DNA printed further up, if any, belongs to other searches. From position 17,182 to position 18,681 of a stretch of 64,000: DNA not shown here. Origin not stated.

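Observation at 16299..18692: Three-gene operon: HTH(excisionase family) - PIN - large protein with a PD-(D/E)xK-like core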

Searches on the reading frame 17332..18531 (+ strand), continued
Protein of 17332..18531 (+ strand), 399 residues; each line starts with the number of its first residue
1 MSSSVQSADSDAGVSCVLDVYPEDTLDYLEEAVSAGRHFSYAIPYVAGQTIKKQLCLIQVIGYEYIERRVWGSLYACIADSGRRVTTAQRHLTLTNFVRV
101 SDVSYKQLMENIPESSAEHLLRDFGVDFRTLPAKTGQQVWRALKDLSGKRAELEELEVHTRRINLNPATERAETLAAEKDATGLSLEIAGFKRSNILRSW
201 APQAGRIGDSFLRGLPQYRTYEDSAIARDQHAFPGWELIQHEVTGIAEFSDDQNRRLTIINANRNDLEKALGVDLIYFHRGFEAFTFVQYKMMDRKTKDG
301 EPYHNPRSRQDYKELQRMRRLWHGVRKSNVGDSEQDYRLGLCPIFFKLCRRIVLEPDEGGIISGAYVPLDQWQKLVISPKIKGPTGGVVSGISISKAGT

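Call 38: fold_search(model_id=the predicted structure, library=pdb)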
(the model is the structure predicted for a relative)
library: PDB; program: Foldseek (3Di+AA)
matches with E <= 10: 736; with E <= 0.001: 0
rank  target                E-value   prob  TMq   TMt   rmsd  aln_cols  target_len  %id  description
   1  8js5_F                3.0e-02  0.35  0.08  0.11  10.6       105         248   18  Dimeric PAS domains of oxygen sensor FixL with ferric unliganded heme (released 2024-06-26)
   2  8js5_A                3.0e-02  0.21  0.07  0.10  13.9       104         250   17  Dimeric PAS domains of oxygen sensor FixL with ferric unliganded heme (released 2024-06-26)
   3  8js5_B                4.7e-02  0.21  0.07  0.10  14.1       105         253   18  Dimeric PAS domains of oxygen sensor FixL with ferric unliganded heme (released 2024-06-26)
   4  8js5_G                5.0e-02  0.21  0.07  0.10  13.9       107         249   16  Dimeric PAS domains of oxygen sensor FixL with ferric unliganded heme (released 2024-06-26)
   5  8js5_C                5.3e-02  0.21  0.07  0.10  14.0       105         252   17  Dimeric PAS domains of oxygen sensor FixL with ferric unliganded heme (released 2024-06-26)
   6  4gcz_A                7.9e-02  0.05  0.07  0.08  28.5       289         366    9  Structure of a blue-light photoreceptor (released 2013-06-19)
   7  8u17_D                1.3e-01  0.06  0.11  0.13  18.3       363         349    9  The ternary complex structure of DDB1-CRBN-SALL4(ZF1,2)-long bound to Pomalidomide (released 2023-12-27)
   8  4gcz_B                1.3e-01  0.06  0.09  0.11  29.4       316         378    8  Structure of a blue-light photoreceptor (released 2013-06-19)
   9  8a52_A                1.3e-01  0.03  0.07  0.08  30.7       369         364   10  Crystal structure of a chimeric LOV-Histidine kinase SB2F1 (asymmetrical variant, trigonal form with long c-axis) (released 2023-12-27)
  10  8js6_C                1.4e-01  0.13  0.07  0.10  14.2       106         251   18  Dimeric PAS domains of oxygen sensor FixL in complex with cyanide-bound ferric heme (released 2024-06-26)
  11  8a7f_B                1.6e-01  0.03  0.06  0.08  29.9       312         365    8  Crystal structure of a chimeric LOV-Histidine kinase SB2F1-I66R mutant (asymmetrical variant, trigonal form with long  (released 2024-01-10)
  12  7mge_C                1.7e-01  0.06  0.08  0.10  19.2       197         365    9  Structure of C9orf72:SMCR8:WDR41 in complex with ARF1 (released 2021-06-23)
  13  6pps_A                2.1e-01  0.05  0.07  0.11  26.0       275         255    8  A blue light illuminated LOV-PAS construct from the LOV-HK sensory protein from Brucella abortus (construct 15-273) (released 2020-07-15)
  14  6gef_D                2.4e-01  0.03  0.05  0.06  15.5       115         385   10  X-ray structure of the Yersinia pseudotuberculosis ATPase DotB (released 2018-05-30)
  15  9cmf_A                2.5e-01  0.10  0.08  0.05  13.8       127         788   12  Substrate bound DosP (released 2024-11-20)
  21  4alo_A                3.3e-01  0.06  0.08  0.15  16.1       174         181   10  STRUCTURE AND PROPERTIES OF H1 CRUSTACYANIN FROM LOBSTER HOMARUS AMERICANUS (released 2012-08-08)
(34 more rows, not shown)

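Call 39: search_protein_families(library=pfam, alignment_id=A1, max_evalue=10)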
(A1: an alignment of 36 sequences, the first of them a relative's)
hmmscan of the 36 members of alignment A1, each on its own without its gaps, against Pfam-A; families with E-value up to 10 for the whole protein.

A. member 1, P0001 (453 aa): 3 families
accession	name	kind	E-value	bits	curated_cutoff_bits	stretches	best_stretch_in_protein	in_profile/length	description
PF11841.14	ELMO_ARM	-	0.035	14.4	27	1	401-437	32-70/154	ELMO, armadillo-like helical domain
PF19960.5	EAD7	-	0.11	12.8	32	1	120-163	17-60/62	Effector-associated domain 7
PF12318.13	FAD-SLDH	-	0.15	12.8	24.2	0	127-182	50-107/163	Membrane bound FAD containing D-sorbitol dehydrogenase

B. families by the number of members that match (of 36 scanned): 12 families
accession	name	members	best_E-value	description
PF15297.11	CKAP2_C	2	0.015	Cytoskeleton-associated protein 2 C-terminus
PF02965.22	Met_synt_B12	1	0.022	Vitamin B12 dependent methionine synthase, activation domain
PF11841.14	ELMO_ARM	1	0.035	ELMO, armadillo-like helical domain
PF19960.5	EAD7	1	0.11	Effector-associated domain 7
PF04149.17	DUF397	1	0.11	Domain of unknown function (DUF397)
PF23016.2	RsmI_C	1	0.11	RsmI C-terminal HTH domain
PF06250.17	YhcG_C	1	0.12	YhcG PDDEXK nuclease domain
PF12318.13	FAD-SLDH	1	0.15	Membrane bound FAD containing D-sorbitol dehydrogenase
PF11101.13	DUF2884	1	0.15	Protein of unknown function (DUF2884)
PF06267.17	DUF1028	1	0.15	Family of unknown function (DUF1028)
PF12269.13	CpG_bind_C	1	0.26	CpG binding protein C-terminal domain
PF05203.21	Hom_end_hint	1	0.31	Hom_end-associated Hint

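Call 40: find_encoding_contigs(protein=P0003, flank=5000, max_places=2)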
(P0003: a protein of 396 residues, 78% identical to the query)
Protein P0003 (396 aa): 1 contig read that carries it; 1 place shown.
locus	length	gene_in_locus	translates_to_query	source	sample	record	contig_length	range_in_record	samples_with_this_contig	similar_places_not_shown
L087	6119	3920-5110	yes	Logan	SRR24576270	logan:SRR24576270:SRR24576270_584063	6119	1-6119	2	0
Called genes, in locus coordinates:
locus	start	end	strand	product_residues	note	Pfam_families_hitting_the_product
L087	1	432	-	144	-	?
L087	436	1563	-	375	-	PF00535:Glycos_transf_2, PF04138:GtrA_DPMS_TM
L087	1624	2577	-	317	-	PF00730:HhH-GPD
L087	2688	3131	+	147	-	PF12728:HTH_17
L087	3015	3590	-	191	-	-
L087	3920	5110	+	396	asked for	-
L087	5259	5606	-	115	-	-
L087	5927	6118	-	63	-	?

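Call 41: find_encoding_contigs(protein=P0008, flank=5000, max_places=2)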
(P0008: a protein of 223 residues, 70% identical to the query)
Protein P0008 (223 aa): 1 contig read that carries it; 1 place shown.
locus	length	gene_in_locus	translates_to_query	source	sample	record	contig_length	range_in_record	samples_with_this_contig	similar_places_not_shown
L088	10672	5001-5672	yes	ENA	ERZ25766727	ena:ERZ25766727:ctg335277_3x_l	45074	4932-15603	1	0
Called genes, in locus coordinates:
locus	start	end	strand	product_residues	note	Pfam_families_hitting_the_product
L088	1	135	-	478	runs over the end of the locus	PF13424:TPR_12, PF13424:TPR_12, PF13432:TPR_16, PF14559:TPR_19, PF14559:TPR_19, PF13432:TPR_16, PF13424:TPR_12, PF00515:TPR_1, +35 more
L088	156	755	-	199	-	-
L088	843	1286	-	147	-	-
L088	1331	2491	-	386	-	PF13641:Glyco_tranf_2_3, PF00535:Glycos_transf_2, PF04138:GtrA_DPMS_TM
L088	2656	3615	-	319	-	PF00730:HhH-GPD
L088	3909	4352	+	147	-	PF12728:HTH_17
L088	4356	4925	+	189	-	PF13470:PIN_3, PF26343:VapC50_C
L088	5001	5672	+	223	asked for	-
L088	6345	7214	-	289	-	PF01522:Polysacc_deac_1 (weak)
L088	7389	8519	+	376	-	PF03060:NMO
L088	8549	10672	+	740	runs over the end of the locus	PF02538:Hydantoinase_B, PF08882:Acetone_carb_G (faint)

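Call 42: find_encoding_contigs(protein=P0007, flank=5000, max_places=2)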
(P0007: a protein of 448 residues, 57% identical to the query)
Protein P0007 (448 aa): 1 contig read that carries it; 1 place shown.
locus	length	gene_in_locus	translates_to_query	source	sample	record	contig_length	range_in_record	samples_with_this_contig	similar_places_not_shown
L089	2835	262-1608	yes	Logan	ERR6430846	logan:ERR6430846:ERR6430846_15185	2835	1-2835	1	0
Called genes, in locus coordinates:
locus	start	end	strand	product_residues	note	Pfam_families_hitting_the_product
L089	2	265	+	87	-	?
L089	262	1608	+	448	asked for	-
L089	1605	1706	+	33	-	-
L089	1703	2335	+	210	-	PF13643:DUF4145 (faint)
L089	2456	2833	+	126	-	?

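Call 44: find_encoding_contigs(protein=P0006, flank=3000, max_places=8)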
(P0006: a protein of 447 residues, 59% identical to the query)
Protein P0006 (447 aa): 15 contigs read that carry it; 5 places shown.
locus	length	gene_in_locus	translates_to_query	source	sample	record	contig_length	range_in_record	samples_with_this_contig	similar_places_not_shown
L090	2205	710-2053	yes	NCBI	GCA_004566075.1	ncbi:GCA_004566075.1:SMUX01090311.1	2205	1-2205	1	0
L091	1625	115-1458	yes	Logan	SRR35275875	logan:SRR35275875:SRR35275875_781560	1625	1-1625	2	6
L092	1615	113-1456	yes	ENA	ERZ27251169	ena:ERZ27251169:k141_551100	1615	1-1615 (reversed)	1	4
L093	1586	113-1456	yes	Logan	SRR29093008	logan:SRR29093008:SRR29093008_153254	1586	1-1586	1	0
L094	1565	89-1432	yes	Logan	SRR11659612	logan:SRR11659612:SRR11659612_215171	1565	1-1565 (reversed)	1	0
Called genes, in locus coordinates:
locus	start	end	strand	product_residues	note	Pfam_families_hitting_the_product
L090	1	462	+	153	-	?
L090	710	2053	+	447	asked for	-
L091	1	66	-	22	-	?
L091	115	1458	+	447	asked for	-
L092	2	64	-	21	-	?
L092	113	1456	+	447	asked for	-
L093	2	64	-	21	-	?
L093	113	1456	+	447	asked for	-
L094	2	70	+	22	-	?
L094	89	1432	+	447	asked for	-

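Call 45: search_protein_families(library=pfam, proteins=[L090:1-462:+, L089:2-265:+, L089:1703-2335:+, L089:2456-2833:+, L004:7390-8643:+, L010:7462-8733:+, L010:4682-5827:+, L088:4356-4925:+], max_evalue=0.01)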
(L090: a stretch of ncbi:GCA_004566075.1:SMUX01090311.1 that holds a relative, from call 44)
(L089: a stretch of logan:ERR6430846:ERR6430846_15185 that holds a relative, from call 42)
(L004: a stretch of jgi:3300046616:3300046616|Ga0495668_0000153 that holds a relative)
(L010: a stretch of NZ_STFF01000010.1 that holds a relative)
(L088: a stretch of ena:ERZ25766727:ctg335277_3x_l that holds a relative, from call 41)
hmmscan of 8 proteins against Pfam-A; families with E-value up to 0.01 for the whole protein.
L090:1-462:+ (153 aa): 0 families

L089:2-265:+ (87 aa): 1 family
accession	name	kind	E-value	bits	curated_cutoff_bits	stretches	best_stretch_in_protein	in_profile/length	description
PF08463.15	EcoEI_R_C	-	2.1e-16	60.9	24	1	1-82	82-162/163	EcoEI R protein C-terminal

L089:1703-2335:+ (210 aa): 4 families
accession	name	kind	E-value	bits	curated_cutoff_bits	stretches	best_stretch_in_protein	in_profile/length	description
PF13643.11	DUF4145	-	2.3e-05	24.8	23.1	1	106-193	9-86/88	Domain of unknown function (DUF4145)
PF18735.6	HEPN_RiboL-PSP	-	7.7e-05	23.1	28.4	1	116-203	121-187/191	RiboL-PSP-HEPN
PF18731.6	HEPN_Swt1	-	0.0024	18.6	27.5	1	155-199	70-112/115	Swt1-like HEPN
PF15112.11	DUF4559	-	0.0046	16.9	27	1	161-202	144-185/305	Domain of unknown function (DUF4559)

L089:2456-2833:+ (126 aa): 0 families

L004:7390-8643:+ (417 aa): 0 families

L010:7462-8733:+ (423 aa): 3 families
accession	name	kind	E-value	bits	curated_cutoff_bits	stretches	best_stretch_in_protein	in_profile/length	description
PF06114.19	Peptidase_M78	-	8.3e-11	42.2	22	1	282-399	41-122/123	IrrE N-terminal-like domain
PF04471.18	Mrr_cat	-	3.9e-08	33.8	21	1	38-130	15-105/115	Restriction endonuclease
PF22722.2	NA-iREase1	-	0.01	16.3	27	0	38-117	7-82/106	NACHT-associated inactive Restriction Endonuclease 1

L010:4682-5827:+ (381 aa): 2 families
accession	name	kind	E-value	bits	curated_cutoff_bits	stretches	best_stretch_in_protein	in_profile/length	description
PF09983.15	JetD_C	-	3.6e-35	121.3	22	1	211-372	8-176/179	Wadjet protein JetD, C-terminal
PF11795.13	DUF3322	-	5.5e-24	85.7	22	1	5-184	2-190/190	Uncharacterized protein conserved in bacteria N-term (DUF3322)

L088:4356-4925:+ (189 aa): 1 family
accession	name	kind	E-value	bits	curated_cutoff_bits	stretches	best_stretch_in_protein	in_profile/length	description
PF13470.12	PIN_3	-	9.9e-08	33.2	27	1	6-112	2-114/115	PIN domain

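Call 76: search_dna_similar(query=P0001, collection=plasmids, mode=protein, max_rows=15)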
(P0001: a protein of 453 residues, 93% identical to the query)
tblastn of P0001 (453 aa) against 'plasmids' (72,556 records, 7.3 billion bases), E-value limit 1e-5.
Records with a match: 10; places in all: 10; records where one place covers at least 80% of the query: 1.
Best place of each record, by identity: <60% 10.
By first word of the organism name: Dinoroseobacter 2; Pseudomonas 2; Aurantiacibacter 1; Kocuria 1; Pelagibacterium 1; Paracoccus 1; Novosphingobium 1; Pseudorhizobium 1.
By predicted mobility (MOB-suite, as given by PLSDB): conjugative 5; non-mobilizable 3; mobilizable 2.
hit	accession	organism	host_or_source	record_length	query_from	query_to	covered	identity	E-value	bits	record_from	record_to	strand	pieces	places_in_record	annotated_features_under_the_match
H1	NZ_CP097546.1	Dinoroseobacter shibae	Prorocentrum lima,pure culture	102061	101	443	76%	32.2%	9e-41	162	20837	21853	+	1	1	hypothetical protein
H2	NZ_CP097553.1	Dinoroseobacter shibae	Alexandrium ostenfeldii,pure culture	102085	101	443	76%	32.2%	9e-41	162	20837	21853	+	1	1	hypothetical protein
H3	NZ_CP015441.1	Aurantiacibacter atlanticus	sediment,deep sea sediment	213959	135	442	68%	34.3%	4e-39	158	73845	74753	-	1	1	hypothetical protein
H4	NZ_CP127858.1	Kocuria rosea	single cell culture,deep sea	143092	78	443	81%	28.0%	7e-17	91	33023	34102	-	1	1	hypothetical protein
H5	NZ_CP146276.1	Pelagibacterium nitratireducens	whole organism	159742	131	443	69%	32.4%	5e-40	160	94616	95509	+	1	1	hypothetical protein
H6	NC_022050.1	Paracoccus aminophilus JCM 7686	-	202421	173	444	60%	35.3%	1e-41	166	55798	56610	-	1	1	hypothetical protein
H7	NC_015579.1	Novosphingobium sp. PP1Y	-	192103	215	442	50%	34.2%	7e-25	115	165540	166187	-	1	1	hypothetical protein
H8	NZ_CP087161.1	Pseudomonas sp. CIP-10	-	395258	219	449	51%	29.7%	2e-22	108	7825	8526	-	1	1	hypothetical protein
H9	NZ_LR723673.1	Pseudorhizobium flavum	Paddy soil under the long-term ...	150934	135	291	35%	30.4%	2e-8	65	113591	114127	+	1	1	hypothetical protein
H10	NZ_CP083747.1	Pseudomonas sp. p1(2021b)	biogas slurry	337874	219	351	29%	31.8%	2e-10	71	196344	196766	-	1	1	hypothetical protein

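Call 77: get_annotated_region(hit=H1, flank=5000)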
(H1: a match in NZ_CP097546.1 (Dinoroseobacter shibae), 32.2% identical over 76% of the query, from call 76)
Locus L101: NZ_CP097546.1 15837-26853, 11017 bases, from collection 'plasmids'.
description: Dinoroseobacter shibae strain DSM 112351 plasmid pDSHI06, complete sequence
organism: Dinoroseobacter shibae (NCBI taxid 215813)
taxonomy: Bacteria; Pseudomonadota; Alphaproteobacteria; Rhodobacterales; Roseobacteraceae; Dinoroseobacter; Dinoroseobacter shibae
host: -; source: Prorocentrum lima,pure culture; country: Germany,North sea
typing (MOB-suite, as given by PLSDB): non-mobilizable; replicon rep_cluster_494
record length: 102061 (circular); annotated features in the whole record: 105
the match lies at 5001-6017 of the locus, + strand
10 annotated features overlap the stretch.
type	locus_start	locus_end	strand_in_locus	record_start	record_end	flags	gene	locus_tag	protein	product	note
CDS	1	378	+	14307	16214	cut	-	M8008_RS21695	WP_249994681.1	relaxase/mobilization nuclease domain-containing protein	-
CDS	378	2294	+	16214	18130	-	-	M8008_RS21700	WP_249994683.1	type IV secretory system conjugative DNA transfer family protein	-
CDS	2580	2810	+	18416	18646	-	-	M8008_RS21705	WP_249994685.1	hypothetical protein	-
CDS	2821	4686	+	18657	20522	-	-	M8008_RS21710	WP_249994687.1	hypothetical protein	-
CDS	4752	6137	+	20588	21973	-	-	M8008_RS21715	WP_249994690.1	hypothetical protein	-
CDS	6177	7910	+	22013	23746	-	-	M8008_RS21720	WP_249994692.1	ATP-binding protein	-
CDS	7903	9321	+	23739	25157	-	-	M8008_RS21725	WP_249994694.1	UvrD-helicase domain-containing protein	-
CDS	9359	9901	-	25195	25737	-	-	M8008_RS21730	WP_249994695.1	RES family NAD+ phosphorylase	-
CDS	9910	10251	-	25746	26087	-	-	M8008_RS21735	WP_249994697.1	antitoxin Xre/MbcA/ParS toxin-binding domain-containing protein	-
CDS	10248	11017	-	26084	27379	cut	-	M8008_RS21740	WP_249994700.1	hypothetical protein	-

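Call 78: get_annotated_region(hit=H6, flank=5000)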
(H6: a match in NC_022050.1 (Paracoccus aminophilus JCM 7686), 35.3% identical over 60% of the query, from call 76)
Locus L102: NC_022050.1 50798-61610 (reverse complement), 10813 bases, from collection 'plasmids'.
description: Paracoccus aminophilus JCM 7686 plasmid pAMI8, complete sequence
organism: Paracoccus aminophilus JCM 7686 (NCBI taxid 1367847)
taxonomy: Bacteria; Pseudomonadota; Alphaproteobacteria; Rhodobacterales; Paracoccaceae; Paracoccus; Paracoccus aminophilus; Paracoccus aminophilus JCM 7686
host: -; source: -; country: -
typing (MOB-suite, as given by PLSDB): conjugative; replicon rep_cluster_607; relaxase MOBP; mating-pair formation MPF_T
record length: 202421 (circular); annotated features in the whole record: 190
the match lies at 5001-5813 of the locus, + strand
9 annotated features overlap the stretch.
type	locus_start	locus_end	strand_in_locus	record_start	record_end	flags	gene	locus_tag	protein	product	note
CDS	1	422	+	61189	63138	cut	-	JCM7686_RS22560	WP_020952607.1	type IV secretory system conjugative DNA transfer family protein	-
CDS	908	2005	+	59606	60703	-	-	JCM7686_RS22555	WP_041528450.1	ATP-binding protein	-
CDS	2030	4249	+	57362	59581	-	-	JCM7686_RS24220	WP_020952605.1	S8 family peptidase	-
CDS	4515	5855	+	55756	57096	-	-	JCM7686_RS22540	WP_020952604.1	hypothetical protein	-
CDS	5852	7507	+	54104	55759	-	-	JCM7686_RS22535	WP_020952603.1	DUF6119 family protein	-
CDS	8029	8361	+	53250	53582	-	-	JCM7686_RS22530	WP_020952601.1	EF-hand domain-containing protein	-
CDS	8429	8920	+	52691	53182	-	-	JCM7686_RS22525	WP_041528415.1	cytochrome b/b6 domain-containing protein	-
CDS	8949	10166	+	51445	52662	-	-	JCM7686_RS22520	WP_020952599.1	HlyD family efflux transporter periplasmic adaptor subunit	-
CDS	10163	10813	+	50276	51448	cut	-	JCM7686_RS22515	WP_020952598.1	FtsX-like permease family protein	-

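Call 79: search_protein_families(library=phrogs, proteins=[P0001], max_evalue=0.01)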
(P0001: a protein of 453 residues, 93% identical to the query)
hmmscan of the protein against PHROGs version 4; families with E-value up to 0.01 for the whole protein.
P0001 (453 aa): 0 families
